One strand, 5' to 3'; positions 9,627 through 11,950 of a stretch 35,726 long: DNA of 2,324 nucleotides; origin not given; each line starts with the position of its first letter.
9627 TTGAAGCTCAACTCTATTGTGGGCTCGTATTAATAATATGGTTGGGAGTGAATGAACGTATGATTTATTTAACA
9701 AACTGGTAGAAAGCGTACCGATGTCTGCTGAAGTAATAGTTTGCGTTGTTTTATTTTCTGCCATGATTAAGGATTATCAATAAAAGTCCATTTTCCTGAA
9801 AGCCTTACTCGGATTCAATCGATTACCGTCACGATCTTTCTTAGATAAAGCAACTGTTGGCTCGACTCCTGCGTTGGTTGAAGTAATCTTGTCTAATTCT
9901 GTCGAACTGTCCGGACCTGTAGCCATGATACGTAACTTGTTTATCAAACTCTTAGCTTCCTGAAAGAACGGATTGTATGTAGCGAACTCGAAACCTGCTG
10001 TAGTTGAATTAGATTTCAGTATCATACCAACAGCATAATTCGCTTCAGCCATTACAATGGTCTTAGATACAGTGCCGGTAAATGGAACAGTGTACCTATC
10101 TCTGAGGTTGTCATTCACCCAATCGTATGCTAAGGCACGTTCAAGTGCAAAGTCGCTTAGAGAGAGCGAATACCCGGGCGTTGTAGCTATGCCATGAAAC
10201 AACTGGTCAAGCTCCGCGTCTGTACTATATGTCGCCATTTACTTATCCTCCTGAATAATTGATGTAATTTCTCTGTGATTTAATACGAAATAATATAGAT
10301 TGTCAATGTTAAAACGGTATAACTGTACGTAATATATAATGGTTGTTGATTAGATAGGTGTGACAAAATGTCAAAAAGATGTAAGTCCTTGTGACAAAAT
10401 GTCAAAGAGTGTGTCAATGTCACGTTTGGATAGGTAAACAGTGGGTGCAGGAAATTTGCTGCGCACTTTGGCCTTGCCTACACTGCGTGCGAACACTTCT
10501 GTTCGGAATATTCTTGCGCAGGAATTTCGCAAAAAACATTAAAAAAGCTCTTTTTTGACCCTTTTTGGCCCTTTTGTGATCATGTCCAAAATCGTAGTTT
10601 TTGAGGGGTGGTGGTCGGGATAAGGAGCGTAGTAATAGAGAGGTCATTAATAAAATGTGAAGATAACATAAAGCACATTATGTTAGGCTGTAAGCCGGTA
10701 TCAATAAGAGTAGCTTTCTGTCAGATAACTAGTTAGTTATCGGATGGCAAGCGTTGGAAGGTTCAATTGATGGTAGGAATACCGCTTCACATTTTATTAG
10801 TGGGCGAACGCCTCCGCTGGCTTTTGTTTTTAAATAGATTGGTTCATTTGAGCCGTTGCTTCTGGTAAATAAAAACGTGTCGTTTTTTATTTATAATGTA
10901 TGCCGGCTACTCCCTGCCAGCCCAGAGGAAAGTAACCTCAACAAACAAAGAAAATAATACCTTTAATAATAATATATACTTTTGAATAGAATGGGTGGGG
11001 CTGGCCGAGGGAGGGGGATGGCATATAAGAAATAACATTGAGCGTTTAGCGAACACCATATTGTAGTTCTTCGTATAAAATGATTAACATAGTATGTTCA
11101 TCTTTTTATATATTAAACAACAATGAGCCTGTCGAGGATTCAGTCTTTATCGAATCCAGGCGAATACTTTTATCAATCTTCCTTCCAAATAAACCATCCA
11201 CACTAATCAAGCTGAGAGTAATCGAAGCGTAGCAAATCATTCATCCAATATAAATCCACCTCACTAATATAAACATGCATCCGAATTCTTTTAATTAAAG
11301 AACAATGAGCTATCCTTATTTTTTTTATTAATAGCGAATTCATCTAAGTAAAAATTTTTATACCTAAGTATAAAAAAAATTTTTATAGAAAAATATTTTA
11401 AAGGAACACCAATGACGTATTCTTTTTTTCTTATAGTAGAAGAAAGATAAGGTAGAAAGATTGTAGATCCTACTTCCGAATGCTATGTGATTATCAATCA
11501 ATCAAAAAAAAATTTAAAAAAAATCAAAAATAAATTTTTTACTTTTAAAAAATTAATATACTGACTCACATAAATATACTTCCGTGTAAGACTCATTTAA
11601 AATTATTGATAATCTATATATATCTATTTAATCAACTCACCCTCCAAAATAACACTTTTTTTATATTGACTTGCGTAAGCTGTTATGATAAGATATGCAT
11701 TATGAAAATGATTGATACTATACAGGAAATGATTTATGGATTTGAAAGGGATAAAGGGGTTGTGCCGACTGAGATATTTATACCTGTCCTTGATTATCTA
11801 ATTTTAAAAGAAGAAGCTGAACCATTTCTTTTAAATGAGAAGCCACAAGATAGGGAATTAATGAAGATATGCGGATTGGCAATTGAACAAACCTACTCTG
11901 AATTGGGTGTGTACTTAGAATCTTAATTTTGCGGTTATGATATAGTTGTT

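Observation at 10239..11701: A 1.46-kb ORF-free divergent region in an otherwise tightly packed genome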

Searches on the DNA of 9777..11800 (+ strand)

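Call 8: search_dna_similar(query=window:10239-11701:+, collection=phages, mode=distant, max_rows=30)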
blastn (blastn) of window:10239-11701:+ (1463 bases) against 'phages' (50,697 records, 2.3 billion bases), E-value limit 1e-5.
No match.

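Call 22: search_rna_families(source=window, start=10150, end=11800, threshold=evalue, max_evalue=10, show_alignments=3)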
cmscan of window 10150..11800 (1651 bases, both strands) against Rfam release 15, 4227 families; matches with E-value up to 10: 5.
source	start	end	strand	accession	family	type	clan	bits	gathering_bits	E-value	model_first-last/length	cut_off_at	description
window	11132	11226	-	RF01886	HSR-omega_2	Gene; lncRNA;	-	14.7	55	5.9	1-87/87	no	Heat shock gene hsromega conserved region 2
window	10750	10866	+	RF01956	NEAT1_2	Gene; lncRNA;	-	14.4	60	4.3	1-116/116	no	Nuclear enriched abundant transcript 1 conserved region 2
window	10947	11060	+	RF02970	EGFOA-assoc-1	Gene; sRNA;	-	14.2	224.5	0.42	121-234/250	no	EGFOA-assoc-1 RNA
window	10361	10389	-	RF00066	U7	Gene; snRNA;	-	13.4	34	9.5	1-62/62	no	U7 small nuclear RNA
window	10936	11010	+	RF01477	rli43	Gene; sRNA;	-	11.6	100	8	79-174/255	no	Listeria sRNA rli43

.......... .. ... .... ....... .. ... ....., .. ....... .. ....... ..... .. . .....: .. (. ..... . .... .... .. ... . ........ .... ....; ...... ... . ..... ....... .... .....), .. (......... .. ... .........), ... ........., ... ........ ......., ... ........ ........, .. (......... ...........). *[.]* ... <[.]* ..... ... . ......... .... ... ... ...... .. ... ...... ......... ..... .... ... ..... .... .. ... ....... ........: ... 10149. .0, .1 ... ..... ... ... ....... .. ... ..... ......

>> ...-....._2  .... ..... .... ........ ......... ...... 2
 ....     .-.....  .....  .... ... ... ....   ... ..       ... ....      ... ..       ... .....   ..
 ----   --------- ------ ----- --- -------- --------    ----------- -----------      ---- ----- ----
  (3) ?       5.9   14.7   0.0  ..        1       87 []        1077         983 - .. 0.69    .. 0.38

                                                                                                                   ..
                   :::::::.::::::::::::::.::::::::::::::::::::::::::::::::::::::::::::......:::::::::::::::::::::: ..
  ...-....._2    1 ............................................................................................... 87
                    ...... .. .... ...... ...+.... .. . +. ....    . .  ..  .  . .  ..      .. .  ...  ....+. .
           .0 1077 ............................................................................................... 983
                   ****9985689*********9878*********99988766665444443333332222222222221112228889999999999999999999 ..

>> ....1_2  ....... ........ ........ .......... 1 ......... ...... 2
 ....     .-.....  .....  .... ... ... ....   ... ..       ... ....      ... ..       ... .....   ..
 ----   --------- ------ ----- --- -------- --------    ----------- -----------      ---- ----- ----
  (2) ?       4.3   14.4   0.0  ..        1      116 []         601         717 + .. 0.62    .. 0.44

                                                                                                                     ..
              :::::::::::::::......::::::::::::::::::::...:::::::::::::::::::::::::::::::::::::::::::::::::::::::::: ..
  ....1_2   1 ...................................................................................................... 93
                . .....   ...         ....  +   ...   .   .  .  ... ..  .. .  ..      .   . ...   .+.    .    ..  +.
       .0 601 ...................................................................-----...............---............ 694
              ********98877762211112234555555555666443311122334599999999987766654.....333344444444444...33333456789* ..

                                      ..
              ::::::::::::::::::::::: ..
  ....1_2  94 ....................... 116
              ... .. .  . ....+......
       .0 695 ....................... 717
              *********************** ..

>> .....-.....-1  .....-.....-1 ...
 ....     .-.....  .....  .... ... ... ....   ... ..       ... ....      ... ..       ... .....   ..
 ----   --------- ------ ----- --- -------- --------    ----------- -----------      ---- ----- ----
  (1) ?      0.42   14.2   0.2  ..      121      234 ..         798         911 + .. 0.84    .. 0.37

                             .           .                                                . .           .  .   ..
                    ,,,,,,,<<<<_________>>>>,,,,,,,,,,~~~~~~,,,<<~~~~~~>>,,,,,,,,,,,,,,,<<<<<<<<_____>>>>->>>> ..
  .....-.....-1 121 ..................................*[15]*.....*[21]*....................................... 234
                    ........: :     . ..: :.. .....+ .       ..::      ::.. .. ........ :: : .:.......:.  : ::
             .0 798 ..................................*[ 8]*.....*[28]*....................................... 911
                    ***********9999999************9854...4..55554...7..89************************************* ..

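Call 32: build_rna_model(alignment_id=A3, structure=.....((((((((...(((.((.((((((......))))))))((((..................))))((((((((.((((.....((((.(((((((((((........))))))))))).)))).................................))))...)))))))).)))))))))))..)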
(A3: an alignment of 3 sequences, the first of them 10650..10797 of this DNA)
Model R1 built from alignment A3 (3 sequences, 189 columns); structure: as given.
model positions 148; base pairs 48; branch points 2; effective number of sequences 1.33; information 0.59 bits per position. Calibrated on 0.2 Mb of random sequence (short: E-values are rough).
structure used (alignment columns):
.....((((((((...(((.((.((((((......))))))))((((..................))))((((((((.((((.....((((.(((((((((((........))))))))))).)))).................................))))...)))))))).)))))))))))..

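Call 33: search_with_rna_model(model_id=R1, sources=[window, L001, L002, L003, L006, L008, L009, L010, L011, L012, L013, L015], max_evalue=10, show_alignments=8)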
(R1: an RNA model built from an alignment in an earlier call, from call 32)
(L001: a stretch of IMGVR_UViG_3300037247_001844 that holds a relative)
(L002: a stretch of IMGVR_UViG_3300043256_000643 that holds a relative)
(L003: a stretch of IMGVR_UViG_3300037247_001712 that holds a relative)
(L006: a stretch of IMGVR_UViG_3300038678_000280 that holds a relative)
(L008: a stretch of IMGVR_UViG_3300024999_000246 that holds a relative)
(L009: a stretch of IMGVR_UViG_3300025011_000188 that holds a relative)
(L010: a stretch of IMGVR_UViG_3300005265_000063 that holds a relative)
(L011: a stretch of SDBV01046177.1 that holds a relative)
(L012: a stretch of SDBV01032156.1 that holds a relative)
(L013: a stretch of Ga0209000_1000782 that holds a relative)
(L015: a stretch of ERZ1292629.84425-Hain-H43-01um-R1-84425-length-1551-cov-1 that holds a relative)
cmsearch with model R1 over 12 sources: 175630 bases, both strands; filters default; matches with E-value up to 10: 6.
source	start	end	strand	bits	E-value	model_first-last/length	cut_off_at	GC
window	10650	10796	+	142.6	1.3e-26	1-148/148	no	0.37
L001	8625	8778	-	142.5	1.3e-26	1-148/148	no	0.34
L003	4619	4795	-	127.9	1.3e-23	1-148/148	no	0.34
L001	8672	8726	+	31.7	0.0006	66-120/148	no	0.36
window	10651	10797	-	24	0.022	1-148/148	no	0.37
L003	4677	4733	+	23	0.036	66-122/148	no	0.33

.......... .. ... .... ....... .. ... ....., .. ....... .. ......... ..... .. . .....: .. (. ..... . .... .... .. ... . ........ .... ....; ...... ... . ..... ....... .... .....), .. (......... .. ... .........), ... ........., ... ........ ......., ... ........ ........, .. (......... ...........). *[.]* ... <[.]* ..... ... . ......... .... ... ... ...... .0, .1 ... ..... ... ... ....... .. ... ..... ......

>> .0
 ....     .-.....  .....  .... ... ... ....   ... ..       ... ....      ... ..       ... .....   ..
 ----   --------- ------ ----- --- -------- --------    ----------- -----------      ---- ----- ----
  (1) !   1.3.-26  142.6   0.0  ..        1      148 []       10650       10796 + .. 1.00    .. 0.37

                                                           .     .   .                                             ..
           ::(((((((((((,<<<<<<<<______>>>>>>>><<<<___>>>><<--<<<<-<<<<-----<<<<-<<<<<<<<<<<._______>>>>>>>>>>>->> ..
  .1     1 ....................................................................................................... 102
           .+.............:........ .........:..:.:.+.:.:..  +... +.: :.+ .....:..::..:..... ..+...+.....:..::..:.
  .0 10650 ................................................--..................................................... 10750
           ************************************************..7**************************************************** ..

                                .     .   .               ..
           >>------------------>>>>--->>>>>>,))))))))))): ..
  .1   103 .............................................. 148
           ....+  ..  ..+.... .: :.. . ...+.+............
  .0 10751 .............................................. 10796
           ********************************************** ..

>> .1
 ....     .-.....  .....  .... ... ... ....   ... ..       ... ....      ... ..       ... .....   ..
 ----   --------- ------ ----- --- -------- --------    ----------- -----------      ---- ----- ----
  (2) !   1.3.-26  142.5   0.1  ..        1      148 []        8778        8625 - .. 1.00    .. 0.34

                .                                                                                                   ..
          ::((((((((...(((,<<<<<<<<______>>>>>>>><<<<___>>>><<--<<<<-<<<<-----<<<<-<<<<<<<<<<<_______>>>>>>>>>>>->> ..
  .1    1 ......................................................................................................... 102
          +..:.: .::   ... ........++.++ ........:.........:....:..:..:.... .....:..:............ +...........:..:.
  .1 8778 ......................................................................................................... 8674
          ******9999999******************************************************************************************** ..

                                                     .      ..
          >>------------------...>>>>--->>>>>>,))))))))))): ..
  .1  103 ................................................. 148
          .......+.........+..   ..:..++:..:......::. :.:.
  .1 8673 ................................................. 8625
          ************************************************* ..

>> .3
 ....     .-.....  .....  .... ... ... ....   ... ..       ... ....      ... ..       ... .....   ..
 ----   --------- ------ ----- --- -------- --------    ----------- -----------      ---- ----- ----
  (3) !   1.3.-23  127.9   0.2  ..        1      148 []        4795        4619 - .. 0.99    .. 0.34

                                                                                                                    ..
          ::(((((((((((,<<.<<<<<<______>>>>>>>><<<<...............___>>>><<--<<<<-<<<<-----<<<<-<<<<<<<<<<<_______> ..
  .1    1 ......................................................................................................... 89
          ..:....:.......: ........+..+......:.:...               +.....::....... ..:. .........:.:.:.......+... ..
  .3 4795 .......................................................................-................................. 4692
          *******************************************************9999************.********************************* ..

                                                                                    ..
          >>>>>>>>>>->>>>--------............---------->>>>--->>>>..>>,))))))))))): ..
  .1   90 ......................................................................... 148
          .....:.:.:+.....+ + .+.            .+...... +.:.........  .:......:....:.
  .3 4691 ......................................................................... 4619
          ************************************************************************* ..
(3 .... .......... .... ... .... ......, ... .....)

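Call 55: search_with_rna_model(model_id=R1, sources=[L018, L019, L020, L021, L022], max_evalue=1, show_alignments=3)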
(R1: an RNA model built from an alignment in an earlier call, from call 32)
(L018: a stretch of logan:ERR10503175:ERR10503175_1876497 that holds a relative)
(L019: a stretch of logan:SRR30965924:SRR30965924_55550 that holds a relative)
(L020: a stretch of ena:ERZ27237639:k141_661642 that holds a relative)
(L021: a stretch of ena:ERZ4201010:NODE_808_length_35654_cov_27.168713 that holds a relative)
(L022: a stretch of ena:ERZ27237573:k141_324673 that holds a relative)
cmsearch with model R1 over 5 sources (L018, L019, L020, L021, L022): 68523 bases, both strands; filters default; matches with E-value up to 1: 11.
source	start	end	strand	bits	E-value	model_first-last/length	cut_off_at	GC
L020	5443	5589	-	142.6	5e-27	1-148/148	no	0.37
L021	842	988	-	142.6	5e-27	1-148/148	no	0.37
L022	5443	5589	-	142.6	5e-27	1-148/148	no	0.37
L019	9107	9253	-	102.6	7.7e-19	1-148/148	no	0.41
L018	6340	6479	-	67.4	1.2e-11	1-148/148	no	0.44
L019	9106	9252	+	30.2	0.00047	1-148/148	no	0.41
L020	5442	5588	+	24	0.0086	1-148/148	no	0.37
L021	841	987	+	24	0.0086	1-148/148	no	0.37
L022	5442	5588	+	24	0.0086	1-148/148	no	0.37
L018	6376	6432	+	16.6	0.28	66-120/148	no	0.44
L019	12054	12160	-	15.1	0.57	1-148/148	no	0.27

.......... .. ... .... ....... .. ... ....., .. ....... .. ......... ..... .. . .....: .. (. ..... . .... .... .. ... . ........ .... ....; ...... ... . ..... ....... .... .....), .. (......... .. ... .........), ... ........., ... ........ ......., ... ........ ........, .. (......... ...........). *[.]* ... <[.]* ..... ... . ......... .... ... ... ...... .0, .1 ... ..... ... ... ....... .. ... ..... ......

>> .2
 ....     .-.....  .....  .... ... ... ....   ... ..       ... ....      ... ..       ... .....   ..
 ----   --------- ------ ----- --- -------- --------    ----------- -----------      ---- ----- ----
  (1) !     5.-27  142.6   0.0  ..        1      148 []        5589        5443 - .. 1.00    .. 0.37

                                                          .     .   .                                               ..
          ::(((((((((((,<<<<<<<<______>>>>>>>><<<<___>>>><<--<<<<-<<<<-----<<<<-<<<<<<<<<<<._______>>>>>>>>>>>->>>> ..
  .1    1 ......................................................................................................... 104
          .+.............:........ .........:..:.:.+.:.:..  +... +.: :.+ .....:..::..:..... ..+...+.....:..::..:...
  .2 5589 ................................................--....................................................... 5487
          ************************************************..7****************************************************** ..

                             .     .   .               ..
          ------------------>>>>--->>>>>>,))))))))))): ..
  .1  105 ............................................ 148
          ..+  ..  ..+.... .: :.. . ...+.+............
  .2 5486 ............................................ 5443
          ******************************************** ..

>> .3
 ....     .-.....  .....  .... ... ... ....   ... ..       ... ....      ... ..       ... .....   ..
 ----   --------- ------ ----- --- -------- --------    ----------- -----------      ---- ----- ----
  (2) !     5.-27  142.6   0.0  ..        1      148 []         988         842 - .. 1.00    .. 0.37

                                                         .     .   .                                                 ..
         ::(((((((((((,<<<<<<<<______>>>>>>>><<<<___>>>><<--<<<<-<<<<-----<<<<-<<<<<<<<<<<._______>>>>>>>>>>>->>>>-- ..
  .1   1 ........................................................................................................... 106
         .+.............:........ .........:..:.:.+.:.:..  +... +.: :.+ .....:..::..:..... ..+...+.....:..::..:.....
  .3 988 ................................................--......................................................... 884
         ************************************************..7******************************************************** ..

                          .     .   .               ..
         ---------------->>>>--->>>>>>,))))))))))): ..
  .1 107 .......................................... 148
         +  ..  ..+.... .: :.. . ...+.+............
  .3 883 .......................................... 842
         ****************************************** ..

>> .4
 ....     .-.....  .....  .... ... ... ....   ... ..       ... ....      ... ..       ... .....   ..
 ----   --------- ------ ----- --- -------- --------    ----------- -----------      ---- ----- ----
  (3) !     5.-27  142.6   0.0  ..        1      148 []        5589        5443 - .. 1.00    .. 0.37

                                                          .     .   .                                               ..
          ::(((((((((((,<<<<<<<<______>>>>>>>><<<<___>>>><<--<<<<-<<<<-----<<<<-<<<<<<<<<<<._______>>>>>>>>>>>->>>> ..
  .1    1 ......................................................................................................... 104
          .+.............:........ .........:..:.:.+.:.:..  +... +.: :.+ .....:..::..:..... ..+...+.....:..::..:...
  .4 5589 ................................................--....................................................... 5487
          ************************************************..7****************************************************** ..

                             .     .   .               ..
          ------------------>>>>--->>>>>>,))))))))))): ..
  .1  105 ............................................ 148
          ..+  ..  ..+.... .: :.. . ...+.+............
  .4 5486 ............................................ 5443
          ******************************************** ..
